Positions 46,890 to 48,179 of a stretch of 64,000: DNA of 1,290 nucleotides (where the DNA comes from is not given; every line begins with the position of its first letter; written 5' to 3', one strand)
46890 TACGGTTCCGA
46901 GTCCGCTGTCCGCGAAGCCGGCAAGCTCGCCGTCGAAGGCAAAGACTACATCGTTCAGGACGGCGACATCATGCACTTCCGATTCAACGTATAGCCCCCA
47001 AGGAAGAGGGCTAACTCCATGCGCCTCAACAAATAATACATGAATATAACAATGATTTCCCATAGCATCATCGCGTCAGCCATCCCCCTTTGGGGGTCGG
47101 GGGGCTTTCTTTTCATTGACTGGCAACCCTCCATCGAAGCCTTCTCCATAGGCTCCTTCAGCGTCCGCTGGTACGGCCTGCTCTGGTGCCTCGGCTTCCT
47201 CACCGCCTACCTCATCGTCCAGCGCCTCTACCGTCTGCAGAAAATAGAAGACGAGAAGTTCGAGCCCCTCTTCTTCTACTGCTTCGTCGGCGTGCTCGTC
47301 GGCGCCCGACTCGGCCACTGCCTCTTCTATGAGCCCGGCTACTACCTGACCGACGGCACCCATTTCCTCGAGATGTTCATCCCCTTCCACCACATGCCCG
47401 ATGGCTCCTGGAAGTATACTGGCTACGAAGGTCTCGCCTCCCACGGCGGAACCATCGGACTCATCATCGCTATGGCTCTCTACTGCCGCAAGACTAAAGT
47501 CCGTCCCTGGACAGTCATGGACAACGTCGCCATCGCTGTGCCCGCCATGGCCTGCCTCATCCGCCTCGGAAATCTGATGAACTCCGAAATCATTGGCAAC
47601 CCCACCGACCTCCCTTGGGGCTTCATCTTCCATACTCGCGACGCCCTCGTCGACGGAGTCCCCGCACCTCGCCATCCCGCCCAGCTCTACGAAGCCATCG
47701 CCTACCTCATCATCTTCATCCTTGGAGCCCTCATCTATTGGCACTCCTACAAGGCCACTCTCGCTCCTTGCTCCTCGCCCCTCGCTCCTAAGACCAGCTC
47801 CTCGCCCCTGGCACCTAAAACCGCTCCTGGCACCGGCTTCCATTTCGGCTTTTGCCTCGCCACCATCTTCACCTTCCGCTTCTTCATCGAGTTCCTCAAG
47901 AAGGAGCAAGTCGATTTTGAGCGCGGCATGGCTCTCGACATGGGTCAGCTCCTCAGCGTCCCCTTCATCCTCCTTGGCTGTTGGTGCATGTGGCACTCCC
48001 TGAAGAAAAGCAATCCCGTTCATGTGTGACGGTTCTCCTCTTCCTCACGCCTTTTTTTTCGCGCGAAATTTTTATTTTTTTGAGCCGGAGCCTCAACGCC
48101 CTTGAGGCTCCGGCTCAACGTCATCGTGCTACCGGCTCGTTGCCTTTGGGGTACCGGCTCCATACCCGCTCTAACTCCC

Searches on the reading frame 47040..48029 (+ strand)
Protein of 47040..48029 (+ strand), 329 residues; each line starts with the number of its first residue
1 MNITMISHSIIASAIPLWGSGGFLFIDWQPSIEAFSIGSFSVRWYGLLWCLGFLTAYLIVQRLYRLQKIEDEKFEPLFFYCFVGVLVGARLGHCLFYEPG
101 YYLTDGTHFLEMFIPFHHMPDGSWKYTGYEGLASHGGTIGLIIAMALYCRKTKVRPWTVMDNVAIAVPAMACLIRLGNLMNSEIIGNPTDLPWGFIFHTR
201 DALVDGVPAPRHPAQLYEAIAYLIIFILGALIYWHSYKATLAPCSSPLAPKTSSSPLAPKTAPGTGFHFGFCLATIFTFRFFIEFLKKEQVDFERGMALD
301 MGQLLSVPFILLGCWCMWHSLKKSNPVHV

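Call 33: search_solved_structures(query=window:47040-48026:+, show_alignments=2, max_evalue=0.00001)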
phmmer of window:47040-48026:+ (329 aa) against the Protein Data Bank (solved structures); distinct sequences matched with E-value up to 0.00001: 1.
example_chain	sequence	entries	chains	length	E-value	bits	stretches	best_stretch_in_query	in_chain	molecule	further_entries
5azb_A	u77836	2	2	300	1.2e-20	77.1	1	27-228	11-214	Prolipoprotein diacylglyceryl transferase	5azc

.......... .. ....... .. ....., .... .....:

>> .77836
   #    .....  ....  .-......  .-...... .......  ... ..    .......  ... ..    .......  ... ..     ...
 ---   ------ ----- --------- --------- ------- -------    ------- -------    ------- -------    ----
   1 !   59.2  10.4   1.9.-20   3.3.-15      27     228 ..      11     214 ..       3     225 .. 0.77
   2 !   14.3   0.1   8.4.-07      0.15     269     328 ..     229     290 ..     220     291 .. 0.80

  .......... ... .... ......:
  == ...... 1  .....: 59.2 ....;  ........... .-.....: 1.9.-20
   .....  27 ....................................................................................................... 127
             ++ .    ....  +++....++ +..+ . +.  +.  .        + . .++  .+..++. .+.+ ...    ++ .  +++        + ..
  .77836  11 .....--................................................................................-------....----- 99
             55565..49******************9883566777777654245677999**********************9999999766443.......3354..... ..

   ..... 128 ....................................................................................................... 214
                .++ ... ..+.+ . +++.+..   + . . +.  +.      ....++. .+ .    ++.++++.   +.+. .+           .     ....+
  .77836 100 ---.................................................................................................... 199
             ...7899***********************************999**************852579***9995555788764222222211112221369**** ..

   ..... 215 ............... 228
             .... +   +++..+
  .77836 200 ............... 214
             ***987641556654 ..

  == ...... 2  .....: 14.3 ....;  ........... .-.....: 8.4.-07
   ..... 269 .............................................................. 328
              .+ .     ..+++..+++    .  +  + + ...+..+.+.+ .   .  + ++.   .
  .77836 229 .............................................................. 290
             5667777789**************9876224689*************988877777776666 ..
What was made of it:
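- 47760..47828 (-): GRGCAAG array (purine strand on -, read antisense as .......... in lgt on +), followed by a 27-nt tandem duplication of its end (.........). The segment is unaligned to E. coli Lgt 5azb (call 33).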

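Call 51: find_encoding_contigs(protein=window:47040-48029:+, flank=1500, max_places=6)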
Protein window:47040-48029:+ (329 aa): no gene with exactly this product is on record in the collection.
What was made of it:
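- Tried and rejected: An exact-protein look-up for Lgt found nothing (call 51).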

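Call 62: find_homologous_proteins(query=window:47040-48026:+, max_evalue=1e-30)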
Query window:47040-48026:+ (329 aa): 8000 proteins with E <= 1e-30 among 8000 candidates; the best 120 are listed.
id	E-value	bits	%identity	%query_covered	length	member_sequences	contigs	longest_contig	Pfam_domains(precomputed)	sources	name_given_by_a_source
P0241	1.9e-223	759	98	99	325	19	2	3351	PF01790.24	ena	-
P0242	9.2e-174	596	82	97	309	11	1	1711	PF01790.24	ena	-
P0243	6.4e-158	544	74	96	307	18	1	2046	PF01790.24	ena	-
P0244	8.5e-158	543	73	96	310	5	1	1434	PF01790.24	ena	-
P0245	1.5e-156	539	75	92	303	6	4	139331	PF01790.24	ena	-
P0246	5.1e-155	534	74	96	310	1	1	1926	PF01790.24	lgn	-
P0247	1.6e-151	522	75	92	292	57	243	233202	PF01790.24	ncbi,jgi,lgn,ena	jgi:prolipoprotein diacylglyceryl transferase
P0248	2.7e-151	522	70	96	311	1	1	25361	PF01790.24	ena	-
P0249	1.1e-150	520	75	91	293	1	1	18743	PF01790.24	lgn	-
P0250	2.5e-150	519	75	91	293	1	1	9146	PF01790.24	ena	-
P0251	3.3e-150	518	76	91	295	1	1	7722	PF01790.24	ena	-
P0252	3.6e-150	518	76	91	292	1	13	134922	PF01790.24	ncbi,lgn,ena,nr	ncbi:MAG: prolipoprotein diacylglyceryl transferase [Bacteroidaceae bacterium]|nr:prolipoprotein dia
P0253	5.0e-150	518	75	91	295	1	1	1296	PF01790.24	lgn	-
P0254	7.3e-150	517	74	91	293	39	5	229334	PF01790.24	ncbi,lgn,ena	-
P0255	1.9e-149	516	74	91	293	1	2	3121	PF01790.24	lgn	-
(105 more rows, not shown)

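Call 63: search_protein_families(library=pfam, proteins=[window:47040-48026:+])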
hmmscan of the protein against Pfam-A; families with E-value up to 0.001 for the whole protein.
window:47040-48026:+ (329 aa): 1 family
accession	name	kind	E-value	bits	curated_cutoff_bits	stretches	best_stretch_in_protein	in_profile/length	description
PF01790.23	LGT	-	8.6e-57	192.6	24.9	1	34-318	3-239/240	Prolipoprotein diacylglyceryl transferase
